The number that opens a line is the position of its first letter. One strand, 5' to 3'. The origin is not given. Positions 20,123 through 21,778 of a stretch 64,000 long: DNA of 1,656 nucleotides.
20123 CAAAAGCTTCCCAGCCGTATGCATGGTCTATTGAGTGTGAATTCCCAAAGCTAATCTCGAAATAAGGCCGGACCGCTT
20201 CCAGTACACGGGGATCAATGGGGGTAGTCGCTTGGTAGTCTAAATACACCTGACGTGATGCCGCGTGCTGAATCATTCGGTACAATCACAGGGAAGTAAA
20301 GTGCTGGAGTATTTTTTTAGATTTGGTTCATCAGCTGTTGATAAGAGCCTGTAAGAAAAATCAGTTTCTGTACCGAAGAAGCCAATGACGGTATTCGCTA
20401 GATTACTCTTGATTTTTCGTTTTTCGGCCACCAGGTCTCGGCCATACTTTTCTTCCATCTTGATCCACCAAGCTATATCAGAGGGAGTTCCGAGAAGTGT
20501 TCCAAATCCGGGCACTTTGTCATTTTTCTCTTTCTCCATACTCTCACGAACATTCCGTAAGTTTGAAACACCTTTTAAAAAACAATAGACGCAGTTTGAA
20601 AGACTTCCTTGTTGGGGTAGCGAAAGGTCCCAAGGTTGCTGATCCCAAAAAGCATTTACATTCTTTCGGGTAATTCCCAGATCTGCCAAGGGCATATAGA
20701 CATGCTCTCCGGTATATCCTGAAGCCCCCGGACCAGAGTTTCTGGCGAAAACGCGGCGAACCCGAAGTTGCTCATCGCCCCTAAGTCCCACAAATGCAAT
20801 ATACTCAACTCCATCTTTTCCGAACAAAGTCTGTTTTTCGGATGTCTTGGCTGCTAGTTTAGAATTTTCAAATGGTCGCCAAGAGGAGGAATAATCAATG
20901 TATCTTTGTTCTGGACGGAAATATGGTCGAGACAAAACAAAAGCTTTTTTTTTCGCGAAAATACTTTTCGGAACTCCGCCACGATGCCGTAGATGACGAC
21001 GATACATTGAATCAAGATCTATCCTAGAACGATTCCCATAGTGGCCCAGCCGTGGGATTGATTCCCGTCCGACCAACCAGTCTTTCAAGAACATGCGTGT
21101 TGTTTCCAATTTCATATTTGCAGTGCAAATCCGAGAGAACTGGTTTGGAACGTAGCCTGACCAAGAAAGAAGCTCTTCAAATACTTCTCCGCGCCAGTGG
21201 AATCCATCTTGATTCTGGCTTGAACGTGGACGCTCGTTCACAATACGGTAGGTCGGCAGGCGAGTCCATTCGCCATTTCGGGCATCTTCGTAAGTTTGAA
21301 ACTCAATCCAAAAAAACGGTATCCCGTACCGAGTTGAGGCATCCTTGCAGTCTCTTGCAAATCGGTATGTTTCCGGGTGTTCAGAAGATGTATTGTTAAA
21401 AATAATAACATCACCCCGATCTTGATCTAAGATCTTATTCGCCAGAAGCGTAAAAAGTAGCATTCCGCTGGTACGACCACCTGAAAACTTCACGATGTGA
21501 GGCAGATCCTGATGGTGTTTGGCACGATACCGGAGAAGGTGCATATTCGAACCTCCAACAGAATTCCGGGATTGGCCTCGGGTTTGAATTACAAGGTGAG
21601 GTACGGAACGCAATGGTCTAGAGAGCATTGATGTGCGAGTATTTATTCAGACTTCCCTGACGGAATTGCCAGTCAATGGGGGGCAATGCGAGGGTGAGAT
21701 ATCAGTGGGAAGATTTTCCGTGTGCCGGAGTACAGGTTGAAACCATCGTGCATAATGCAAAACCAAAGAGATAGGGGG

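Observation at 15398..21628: Five-gene translationally coupled operon: PP-loop PAPS-reductase-like enzyme + cysteine desulfurase + GHKL ATPase + two orphan proteins; candidate non-canonical DNA sulfur (phosphorothioate-type) modification/defence module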

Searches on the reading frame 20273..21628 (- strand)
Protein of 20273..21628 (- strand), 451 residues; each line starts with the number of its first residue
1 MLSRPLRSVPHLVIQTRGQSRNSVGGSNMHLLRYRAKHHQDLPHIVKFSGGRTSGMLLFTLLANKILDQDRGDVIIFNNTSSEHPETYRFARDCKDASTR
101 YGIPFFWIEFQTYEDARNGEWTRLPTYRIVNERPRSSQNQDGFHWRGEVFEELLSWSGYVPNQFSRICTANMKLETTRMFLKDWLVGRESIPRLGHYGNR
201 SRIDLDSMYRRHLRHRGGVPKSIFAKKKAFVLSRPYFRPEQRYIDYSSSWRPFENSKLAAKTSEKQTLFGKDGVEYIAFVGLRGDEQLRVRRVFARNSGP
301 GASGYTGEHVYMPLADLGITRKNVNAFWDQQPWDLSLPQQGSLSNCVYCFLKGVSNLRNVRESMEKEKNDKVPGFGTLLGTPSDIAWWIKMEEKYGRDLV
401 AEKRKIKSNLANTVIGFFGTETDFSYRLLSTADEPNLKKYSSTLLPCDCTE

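Call 3: search_protein_families(library=pfam, proteins=[window:20273-21628:-], max_evalue=0.1)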
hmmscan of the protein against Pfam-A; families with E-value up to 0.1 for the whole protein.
window:20273-21628:- (451 aa): 1 family
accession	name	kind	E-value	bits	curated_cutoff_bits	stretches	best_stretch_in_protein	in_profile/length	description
PF01507.26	PAPS_reduct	-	0.0029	18.1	22.5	1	45-97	3-50/175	Phosphoadenosine phosphosulfate reductase domain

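Call 4: search_protein_families(library=padloc, proteins=[window:20273-21628:-], max_evalue=0.1)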
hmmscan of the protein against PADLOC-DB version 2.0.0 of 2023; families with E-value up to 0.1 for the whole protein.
window:20273-21628:- (451 aa): 2 families
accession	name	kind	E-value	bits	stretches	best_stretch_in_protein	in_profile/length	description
PDLC02782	SspD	-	3.7e-08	31.4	2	271-352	103-176/277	SspD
PDLC02510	BrxP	-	8.1e-05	19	1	44-109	135-197/779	BrxP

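Call 5: search_protein_families(library=ncbifam, proteins=[window:20273-21628:-], max_evalue=0.1)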
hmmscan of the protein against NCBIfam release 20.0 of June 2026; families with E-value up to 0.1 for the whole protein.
window:20273-21628:- (451 aa): 3 families
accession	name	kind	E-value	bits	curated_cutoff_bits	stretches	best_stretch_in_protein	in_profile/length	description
NF010366.0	PRK13795.1-1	equivalog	0.0001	20.6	745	1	36-95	261-318/667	hypothetical protein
NF010369.0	PRK13795.1-4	equivalog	0.0015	16.9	1086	1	31-105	242-311/633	hypothetical protein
NF010367.0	PRK13795.1-2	equivalog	0.015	13.7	456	1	37-104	238-297/584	hypothetical protein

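Call 6: search_solved_structures(query=window:20273-21628:-, max_evalue=1, show_alignments=2)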
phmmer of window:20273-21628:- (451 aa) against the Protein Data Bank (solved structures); distinct sequences matched with E-value up to 1: 0.

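Call 14: find_homologous_proteins(query=window:20273-21628:-)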
Query window:20273-21628:- (451 aa): 1244 proteins with E <= 0.001 among 5404 candidates; the best 120 are listed.
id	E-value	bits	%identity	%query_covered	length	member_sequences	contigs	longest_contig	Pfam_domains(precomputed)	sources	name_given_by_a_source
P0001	0.0e+0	1060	100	100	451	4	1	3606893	-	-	-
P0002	5.1e-256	868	85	94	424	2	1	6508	-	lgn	-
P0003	9.6e-245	831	82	94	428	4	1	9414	-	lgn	-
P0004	2.9e-237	806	75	100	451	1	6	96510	-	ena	-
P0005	4.0e-237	805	76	100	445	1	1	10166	-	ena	-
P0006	3.1e-228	776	72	100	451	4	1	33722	-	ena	-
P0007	1.5e-227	774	71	99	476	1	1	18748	-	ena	-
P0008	5.5e-227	772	70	100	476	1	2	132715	-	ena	-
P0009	5.2e-226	769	70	100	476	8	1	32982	-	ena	-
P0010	7.6e-226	768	71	99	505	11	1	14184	-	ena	-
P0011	4.5e-225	766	69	100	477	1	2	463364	-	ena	-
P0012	2.0e-224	764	70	100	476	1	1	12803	-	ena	-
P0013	3.0e-224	763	69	100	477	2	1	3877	-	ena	-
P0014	8.7e-224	761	69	100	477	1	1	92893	-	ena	-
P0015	9.9e-224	761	70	99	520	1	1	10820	-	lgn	-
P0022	5.5e-218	742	67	100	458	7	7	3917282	-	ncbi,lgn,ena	-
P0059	8.5e-197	673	63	99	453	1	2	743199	-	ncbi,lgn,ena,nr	ncbi:MAG: hypothetical protein F4X08_01260 [Gemmatimonadetes bacterium]|nr:hypothetical protein [Gem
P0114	6.9e-179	613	58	100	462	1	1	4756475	-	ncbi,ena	-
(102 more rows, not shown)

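Call 15: find_encoding_contigs(protein=P0022, flank=10000, max_places=4)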
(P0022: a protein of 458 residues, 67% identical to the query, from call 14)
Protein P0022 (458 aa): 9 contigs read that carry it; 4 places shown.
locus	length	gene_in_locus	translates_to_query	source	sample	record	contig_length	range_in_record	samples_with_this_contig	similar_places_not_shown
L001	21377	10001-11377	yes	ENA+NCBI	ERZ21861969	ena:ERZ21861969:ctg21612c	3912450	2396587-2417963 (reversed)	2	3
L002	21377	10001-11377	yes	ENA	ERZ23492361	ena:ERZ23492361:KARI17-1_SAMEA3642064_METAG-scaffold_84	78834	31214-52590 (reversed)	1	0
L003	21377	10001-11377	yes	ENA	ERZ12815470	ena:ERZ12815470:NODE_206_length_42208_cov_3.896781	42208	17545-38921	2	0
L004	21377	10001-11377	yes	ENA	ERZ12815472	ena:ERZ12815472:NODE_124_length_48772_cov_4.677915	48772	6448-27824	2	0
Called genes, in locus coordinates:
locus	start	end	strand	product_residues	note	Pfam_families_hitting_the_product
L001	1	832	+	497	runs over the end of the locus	PF00251:Glyco_hydro_32N, PF08244:Glyco_hydro_32C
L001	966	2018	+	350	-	PF00291:PALP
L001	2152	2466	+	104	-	PF13560:HTH_31 (weak)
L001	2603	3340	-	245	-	PF05721:PhyH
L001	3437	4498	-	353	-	PF00155:Aminotran_1_2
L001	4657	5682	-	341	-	PF00274:Glycolytic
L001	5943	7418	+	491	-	PF00370:FGGY_N, PF02782:FGGY_C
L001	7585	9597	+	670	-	PF00456:Transketolase_N, PF02779:Transket_pyr, PF02780:Transketolase_C, PF22613:Transketolase_C_1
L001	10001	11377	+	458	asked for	-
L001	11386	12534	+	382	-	PF00266:Aminotran_5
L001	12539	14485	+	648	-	-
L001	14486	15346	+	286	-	-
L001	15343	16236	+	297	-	PF19866:DUF6339 (faint)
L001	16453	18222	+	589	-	PF03235:GmrSD_N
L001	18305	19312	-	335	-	PF00583:Acetyltransf_1 (faint), PF13508:Acetyltransf_7 (faint)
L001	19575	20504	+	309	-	PF02661:Fic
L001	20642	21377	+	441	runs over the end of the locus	PF00144:Beta-lactamase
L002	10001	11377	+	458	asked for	-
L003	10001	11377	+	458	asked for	-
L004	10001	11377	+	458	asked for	-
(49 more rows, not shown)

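Call 16: find_encoding_contigs(protein=P0059, flank=10000, max_places=2)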
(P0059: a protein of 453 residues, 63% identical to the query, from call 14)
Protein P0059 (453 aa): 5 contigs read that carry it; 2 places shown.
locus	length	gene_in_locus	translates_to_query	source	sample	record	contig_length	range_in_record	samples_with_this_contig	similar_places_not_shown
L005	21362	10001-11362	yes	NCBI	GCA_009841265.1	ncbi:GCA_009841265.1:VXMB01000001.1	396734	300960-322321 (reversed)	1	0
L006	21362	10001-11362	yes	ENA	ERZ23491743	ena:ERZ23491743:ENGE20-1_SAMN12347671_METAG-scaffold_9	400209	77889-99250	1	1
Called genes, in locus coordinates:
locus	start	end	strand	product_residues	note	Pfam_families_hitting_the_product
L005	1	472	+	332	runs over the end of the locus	PF00044:Gp_dh_N, PF02800:Gp_dh_C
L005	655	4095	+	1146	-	PF02368:Big_2, PF02368:Big_2, PF23598:LRR_14, PF23598:LRR_14, PF13855:LRR_8 (weak), PF23598:LRR_14, PF13855:LRR_8, PF10462:Peptidase_M66, +7 more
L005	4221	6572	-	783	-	PF01590:GAF (weak), PF13185:GAF_2, PF00989:PAS (faint), PF00512:HisKA, PF02518:HATPase_c, PF13581:HATPase_c_2 (weak), PF00072:Response_reg, PF00486:Trans_reg_C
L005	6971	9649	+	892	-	-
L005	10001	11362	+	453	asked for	-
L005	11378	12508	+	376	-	PF00266:Aminotran_5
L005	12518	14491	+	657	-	-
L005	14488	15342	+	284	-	-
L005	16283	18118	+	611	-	PF03235:GmrSD_N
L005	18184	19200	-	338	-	PF01435:Peptidase_M48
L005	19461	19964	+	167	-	PF04191:PEMT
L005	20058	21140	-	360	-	PF14175:YaaC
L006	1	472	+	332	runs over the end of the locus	PF00044:Gp_dh_N, PF02800:Gp_dh_C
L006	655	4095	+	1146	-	PF02368:Big_2, PF02368:Big_2, PF23598:LRR_14, PF23598:LRR_14, PF13855:LRR_8 (weak), PF23598:LRR_14, PF13855:LRR_8, PF10462:Peptidase_M66, +7 more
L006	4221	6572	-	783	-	PF01590:GAF (weak), PF13185:GAF_2, PF00989:PAS (faint), PF00512:HisKA, PF02518:HATPase_c, PF13581:HATPase_c_2 (weak), PF00072:Response_reg, PF00486:Trans_reg_C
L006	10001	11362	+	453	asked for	-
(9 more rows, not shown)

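Call 17: find_encoding_contigs(protein=P0114, flank=10000, max_places=2)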
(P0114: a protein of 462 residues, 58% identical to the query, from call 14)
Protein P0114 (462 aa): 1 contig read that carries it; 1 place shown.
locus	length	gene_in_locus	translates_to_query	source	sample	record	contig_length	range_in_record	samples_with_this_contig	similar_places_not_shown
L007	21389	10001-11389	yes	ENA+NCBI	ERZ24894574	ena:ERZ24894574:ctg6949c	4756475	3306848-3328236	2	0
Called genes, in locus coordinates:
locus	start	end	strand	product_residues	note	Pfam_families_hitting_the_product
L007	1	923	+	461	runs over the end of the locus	PF01425:Amidase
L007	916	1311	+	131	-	PF11533:AtzH-like, PF13474:SnoaL_3 (weak)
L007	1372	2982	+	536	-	PF00496:SBP_bac_5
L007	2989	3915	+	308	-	PF00528:BPD_transp_1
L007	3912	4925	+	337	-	PF19300:BPD_transp_1_N (faint), PF00528:BPD_transp_1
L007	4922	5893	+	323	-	PF00005:ABC_tran, PF13304:AAA_21 (weak), PF08352:oligo_HPY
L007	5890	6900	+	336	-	PF00005:ABC_tran, PF13191:AAA_16 (faint), PF13304:AAA_21 (faint), PF08352:oligo_HPY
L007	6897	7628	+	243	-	PF04909:Amidohydro_2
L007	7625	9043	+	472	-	PF01979:Amidohydro_1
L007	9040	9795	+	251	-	PF00753:Lactamase_B, PF23023:Anti-Pycsar_Apyc1 (weak)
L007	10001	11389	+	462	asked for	-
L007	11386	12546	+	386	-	PF00266:Aminotran_5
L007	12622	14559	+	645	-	-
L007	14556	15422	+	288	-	-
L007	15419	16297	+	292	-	PF19866:DUF6339 (faint)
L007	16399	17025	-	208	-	PF03050:DDE_Tnp_IS66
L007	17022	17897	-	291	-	PF20042:DUF6444, PF13005:zf-IS66 (weak), PF03050:DDE_Tnp_IS66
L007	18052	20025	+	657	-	PF04545:Sigma70_r4 (faint)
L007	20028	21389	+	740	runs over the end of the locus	PF00270:DEAD, PF04851:ResIII, PF00271:Helicase_C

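Call 29: search_solved_structures(query=A2, max_evalue=10, show_alignments=2)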
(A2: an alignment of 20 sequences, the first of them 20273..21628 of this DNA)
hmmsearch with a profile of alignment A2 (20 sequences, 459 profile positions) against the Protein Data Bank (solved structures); distinct sequences matched with E-value up to 10: 2.
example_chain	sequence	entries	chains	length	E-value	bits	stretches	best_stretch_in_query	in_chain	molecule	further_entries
4aez_C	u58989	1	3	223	0.085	14.6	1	204-269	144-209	MITOTIC SPINDLE CHECKPOINT COMPONENT MAD3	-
9nri_BS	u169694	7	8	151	0.88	11.2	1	169-207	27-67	Large ribosomal subunit protein uL22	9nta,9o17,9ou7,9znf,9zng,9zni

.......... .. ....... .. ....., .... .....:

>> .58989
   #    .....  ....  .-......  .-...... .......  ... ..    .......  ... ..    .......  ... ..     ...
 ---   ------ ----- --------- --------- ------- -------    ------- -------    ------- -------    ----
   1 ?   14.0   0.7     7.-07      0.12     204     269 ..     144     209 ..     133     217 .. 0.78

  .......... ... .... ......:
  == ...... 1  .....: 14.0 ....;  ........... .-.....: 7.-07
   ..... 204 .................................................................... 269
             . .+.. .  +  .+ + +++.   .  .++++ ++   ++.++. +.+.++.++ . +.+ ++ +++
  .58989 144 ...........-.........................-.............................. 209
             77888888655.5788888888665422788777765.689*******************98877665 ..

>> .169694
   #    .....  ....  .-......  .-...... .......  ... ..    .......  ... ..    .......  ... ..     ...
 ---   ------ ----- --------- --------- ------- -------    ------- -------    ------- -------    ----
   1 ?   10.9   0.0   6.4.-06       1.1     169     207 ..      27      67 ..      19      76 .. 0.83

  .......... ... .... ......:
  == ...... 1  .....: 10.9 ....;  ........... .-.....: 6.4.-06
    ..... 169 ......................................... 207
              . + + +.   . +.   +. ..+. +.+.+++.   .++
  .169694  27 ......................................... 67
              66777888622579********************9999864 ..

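Call 32: search_protein_families(library=padloc, alignment_id=A2, max_evalue=0.01)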
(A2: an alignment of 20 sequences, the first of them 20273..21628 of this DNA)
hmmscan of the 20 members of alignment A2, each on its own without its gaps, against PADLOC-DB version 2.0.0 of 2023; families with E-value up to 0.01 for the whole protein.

A. member 1, window:20273-21628:- (451 aa): 2 families
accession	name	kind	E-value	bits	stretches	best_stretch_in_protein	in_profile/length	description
PDLC02782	SspD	-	3.7e-08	31.4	0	271-352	103-176/277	SspD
PDLC02510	BrxP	-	8.1e-05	19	1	44-109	135-197/779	BrxP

B. families by the number of members that match (of 20 scanned): 4 families
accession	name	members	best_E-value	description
PDLC02782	SspD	20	2.5e-10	SspD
PDLC02510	BrxP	19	6.5e-07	BrxP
PDLC02662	DndC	1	0.0021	DndC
PDLC02661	DndC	1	0.005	DndC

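Call 40: search_dna_similar(query=window:20273-21628:-, collection=plasmids, mode=protein, max_evalue=0.001, max_rows=20)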
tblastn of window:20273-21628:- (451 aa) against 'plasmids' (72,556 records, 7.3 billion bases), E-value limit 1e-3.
Records with a match: 4; places in all: 4; records where one place covers at least 80% of the query: 0.
Best place of each record, by identity: <60% 4.
By first word of the organism name: Alteromonas 2; Bosea 1; Pseudomonas 1.
By predicted mobility (MOB-suite, as given by PLSDB): non-mobilizable 4.
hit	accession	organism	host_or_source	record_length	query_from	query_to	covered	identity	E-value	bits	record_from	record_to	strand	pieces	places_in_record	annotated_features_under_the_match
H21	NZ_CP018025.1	Alteromonas mediterranea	seawater,seawater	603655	45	357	69%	25.0%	5e-6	57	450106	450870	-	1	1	phosphoadenosine phosphosulfate reductase family protein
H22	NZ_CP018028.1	Alteromonas mediterranea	seawater,seawater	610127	45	357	69%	25.0%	5e-6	57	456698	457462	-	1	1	phosphoadenosine phosphosulfate reductase family protein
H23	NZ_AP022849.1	Bosea sp. ANAM02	Callyspongia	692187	45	397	56%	29.8%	1e-6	114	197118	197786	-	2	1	3'-phosphoadenosine 5'-phosphosulfate sulfotransferase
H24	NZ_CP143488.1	Pseudomonas silesiensis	single cell,landfill for plastics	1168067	43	202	35%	27.5%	3e-7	61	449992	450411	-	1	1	record has no annotation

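Call 43: get_annotated_region(hit=H21, flank=8000)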
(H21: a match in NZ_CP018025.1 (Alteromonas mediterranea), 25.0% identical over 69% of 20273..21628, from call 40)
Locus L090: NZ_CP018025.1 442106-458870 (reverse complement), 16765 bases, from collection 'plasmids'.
description: Alteromonas mediterranea strain CP48 plasmid pAMCP48-600, complete sequence
organism: Alteromonas mediterranea (NCBI taxid 314275)
taxonomy: Bacteria; Pseudomonadota; Gammaproteobacteria; Alteromonadales; Alteromonadaceae; Alteromonas; Alteromonas mediterranea
host: -; source: seawater,seawater; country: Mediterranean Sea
typing (MOB-suite, as given by PLSDB): non-mobilizable
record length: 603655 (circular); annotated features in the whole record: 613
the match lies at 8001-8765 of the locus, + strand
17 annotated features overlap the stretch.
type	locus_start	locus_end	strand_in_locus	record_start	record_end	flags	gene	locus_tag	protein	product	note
CDS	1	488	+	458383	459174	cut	-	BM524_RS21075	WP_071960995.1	sigma-70 family RNA polymerase sigma factor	GO:0006352 - DNA-templated transcription initiation [Evidence IEA]; GO:0006355 - regulation of DNA-templated ...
CDS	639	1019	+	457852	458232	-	-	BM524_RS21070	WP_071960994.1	hypothetical protein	-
CDS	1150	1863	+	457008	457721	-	-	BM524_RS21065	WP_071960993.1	hypothetical protein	-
CDS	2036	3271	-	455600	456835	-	-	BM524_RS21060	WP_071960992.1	hypothetical protein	-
CDS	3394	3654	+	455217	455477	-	-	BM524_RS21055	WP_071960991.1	hypothetical protein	-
CDS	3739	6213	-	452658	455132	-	-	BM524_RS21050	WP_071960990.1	hypothetical protein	-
CDS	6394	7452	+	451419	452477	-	-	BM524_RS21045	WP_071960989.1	hypothetical protein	-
CDS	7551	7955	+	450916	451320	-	-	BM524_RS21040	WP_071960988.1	hypothetical protein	-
CDS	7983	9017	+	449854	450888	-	-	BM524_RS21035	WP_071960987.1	phosphoadenosine phosphosulfate reductase family protein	-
CDS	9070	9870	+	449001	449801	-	-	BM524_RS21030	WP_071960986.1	hypothetical protein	-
CDS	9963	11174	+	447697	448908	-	-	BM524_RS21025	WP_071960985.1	hypothetical protein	-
CDS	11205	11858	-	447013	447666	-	-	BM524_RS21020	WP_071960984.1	hypothetical protein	-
CDS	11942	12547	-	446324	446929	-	-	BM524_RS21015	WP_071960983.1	hypothetical protein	-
CDS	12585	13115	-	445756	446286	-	-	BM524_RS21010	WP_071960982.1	hypothetical protein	-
CDS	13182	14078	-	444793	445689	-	-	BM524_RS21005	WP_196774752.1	glycosyltransferase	-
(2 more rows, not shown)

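Call 44: get_annotated_region(hit=H23, flank=8000)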
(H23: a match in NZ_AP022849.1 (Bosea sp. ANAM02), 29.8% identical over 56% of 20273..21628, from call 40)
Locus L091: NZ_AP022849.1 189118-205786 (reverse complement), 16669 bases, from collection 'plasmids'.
description: Bosea sp. ANAM02 plasmid pANAM02, complete sequence
organism: Bosea sp. ANAM02 (NCBI taxid 2020412)
taxonomy: Bacteria; Pseudomonadota; Alphaproteobacteria; Hyphomicrobiales; Boseaceae; Bosea; Bosea sp. ANAM02
host: -; source: Callyspongia; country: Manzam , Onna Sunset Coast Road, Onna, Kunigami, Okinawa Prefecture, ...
typing (MOB-suite, as given by PLSDB): non-mobilizable
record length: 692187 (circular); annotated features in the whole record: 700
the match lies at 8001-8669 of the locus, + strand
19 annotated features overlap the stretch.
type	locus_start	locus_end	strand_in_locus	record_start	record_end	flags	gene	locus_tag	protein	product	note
CDS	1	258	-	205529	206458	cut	-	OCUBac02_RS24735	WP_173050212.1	hypothetical protein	-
CDS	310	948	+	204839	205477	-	-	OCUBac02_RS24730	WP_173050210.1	hypothetical protein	-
CDS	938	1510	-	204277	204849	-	-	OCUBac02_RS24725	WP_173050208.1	hypothetical protein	-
CDS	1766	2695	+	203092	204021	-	-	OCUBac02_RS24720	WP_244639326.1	radical SAM protein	-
CDS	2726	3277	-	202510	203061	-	-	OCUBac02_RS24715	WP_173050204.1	hypothetical protein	-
CDS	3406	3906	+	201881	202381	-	-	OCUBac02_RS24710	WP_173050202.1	hypothetical protein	-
CDS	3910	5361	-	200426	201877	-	-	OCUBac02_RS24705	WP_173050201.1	hypothetical protein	-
CDS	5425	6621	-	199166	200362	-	-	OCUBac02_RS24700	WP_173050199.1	hypothetical protein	-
CDS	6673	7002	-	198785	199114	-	-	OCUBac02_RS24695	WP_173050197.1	hypothetical protein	-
CDS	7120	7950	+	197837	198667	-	-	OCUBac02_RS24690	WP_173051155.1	thymidylate synthase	GO:0006231 - dTMP biosynthetic process [Evidence IEA]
CDS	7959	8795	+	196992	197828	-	-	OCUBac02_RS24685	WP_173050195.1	3'-phosphoadenosine 5'-phosphosulfate sulfotransferase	-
CDS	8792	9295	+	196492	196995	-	-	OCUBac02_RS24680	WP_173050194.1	dihydrofolate reductase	-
CDS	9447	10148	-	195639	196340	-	-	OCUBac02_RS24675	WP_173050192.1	hypothetical protein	-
CDS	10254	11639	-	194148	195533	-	-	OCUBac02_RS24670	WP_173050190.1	RtcB family protein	GO:0006396 - RNA processing [Evidence IEA]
CDS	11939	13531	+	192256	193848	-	rtcR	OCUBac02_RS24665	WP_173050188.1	RNA repair transcriptional activator RtcR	GO:0006355 - regulation of DNA-templated transcription [Evidence IEA]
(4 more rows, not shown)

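Call 53: search_protein_families(library=pfam, proteins=[L001:16453-18222:+], max_evalue=0.01)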
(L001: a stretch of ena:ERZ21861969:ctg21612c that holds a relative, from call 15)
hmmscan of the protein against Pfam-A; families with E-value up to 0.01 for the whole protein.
L001:16453-18222:+ (589 aa): 1 family
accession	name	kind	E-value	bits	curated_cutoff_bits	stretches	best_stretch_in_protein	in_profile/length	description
PF03235.19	GmrSD_N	-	6.4e-14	53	33.2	1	5-231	8-196/199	GmrSD restriction endonuclease, N-terminal domain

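Call 54: search_protein_families(library=padloc, proteins=[L001:16453-18222:+, L005:16283-18118:+], max_evalue=0.01)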
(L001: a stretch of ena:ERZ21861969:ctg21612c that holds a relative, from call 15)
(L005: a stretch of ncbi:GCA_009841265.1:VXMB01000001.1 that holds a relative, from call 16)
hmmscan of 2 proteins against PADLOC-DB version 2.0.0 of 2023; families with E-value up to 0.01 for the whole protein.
L001:16453-18222:+ (589 aa): 10 families
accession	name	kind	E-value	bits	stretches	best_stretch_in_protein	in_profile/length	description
PDLC04151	HEC-05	-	3.2e-12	44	1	3-80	36-127/600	-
PDLC04150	HEC-05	-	2.9e-08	31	1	8-86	23-115/583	-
PDLC04709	PDC-M55C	-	3.2e-06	24.1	1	2-83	24-107/554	-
PDLC04153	HEC-05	-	1.5e-05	21.4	1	4-79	18-108/621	-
PDLC04155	HEC-06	-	0.0005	16.7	1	4-78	18-82/562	-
PDLC02695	Orf5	-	0.0012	15.3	1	5-79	18-91/601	Orf5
PDLC03877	NsnA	-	0.0015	15.8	0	68-239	110-206/385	-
PDLC02701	Orf5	-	0.0035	13.9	1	9-79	22-92/596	Orf5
PDLC04157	HEC-06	-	0.0041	13.8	0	4-78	20-84/558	-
PDLC02700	Orf5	-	0.0081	12.9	0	6-78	11-75/555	Orf5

L005:16283-18118:+ (611 aa): 13 families
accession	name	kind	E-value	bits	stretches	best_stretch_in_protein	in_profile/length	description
PDLC04151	HEC-05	-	2.1e-17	61.1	1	11-105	25-133/600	-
PDLC04150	HEC-05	-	8.6e-11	39.4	1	17-260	13-274/583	-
PDLC04709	PDC-M55C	-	4.4e-10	36.8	1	15-161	18-163/554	-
PDLC04155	HEC-06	-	4e-05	20.3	1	25-97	20-82/562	-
PDLC02686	Orf5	-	4.3e-05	20.2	1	23-98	18-89/566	Orf5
PDLC04153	HEC-05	-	0.00012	18.4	1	9-64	4-59/621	-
PDLC04157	HEC-06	-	0.00027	17.7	1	23-98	20-85/558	-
PDLC02695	Orf5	-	0.00039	16.9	1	22-98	16-91/601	Orf5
PDLC04152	HEC-05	-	0.00047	16.8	0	86-105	109-128/566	-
PDLC03877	NsnA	-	0.00048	17.5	1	11-98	50-121/385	-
PDLC02792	SspE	-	0.0011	15.4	1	14-98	13-103/771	SspE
PDLC04027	PD-T4-2_A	-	0.0027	14.8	0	29-163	56-164/363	-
PDLC02700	Orf5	-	0.0066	13.2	0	25-97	11-75/555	Orf5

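Call 64: find_encoding_contigs(protein=P0001, flank=3000, max_places=2)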
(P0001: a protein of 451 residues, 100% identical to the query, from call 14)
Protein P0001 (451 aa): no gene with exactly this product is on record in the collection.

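Call 83: search_solved_structures(query=L090:7983-9017:+, max_evalue=10)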
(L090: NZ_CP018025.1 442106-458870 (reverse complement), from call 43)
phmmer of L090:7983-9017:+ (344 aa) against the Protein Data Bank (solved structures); distinct sequences matched with E-value up to 10: 4.
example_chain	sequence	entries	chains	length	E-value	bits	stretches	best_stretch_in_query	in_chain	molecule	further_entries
9rce_B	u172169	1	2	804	0.23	13.9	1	156-246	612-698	SalCis12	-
6ofg_P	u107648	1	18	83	1.5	11.2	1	184-217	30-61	Protein PrgI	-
2lpz_A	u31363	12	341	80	1.6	11.1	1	184-216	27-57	Protein prgI | PrgI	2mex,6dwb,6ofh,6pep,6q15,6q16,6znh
2kv7_A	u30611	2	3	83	1.7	11.1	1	184-216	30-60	Protein prgI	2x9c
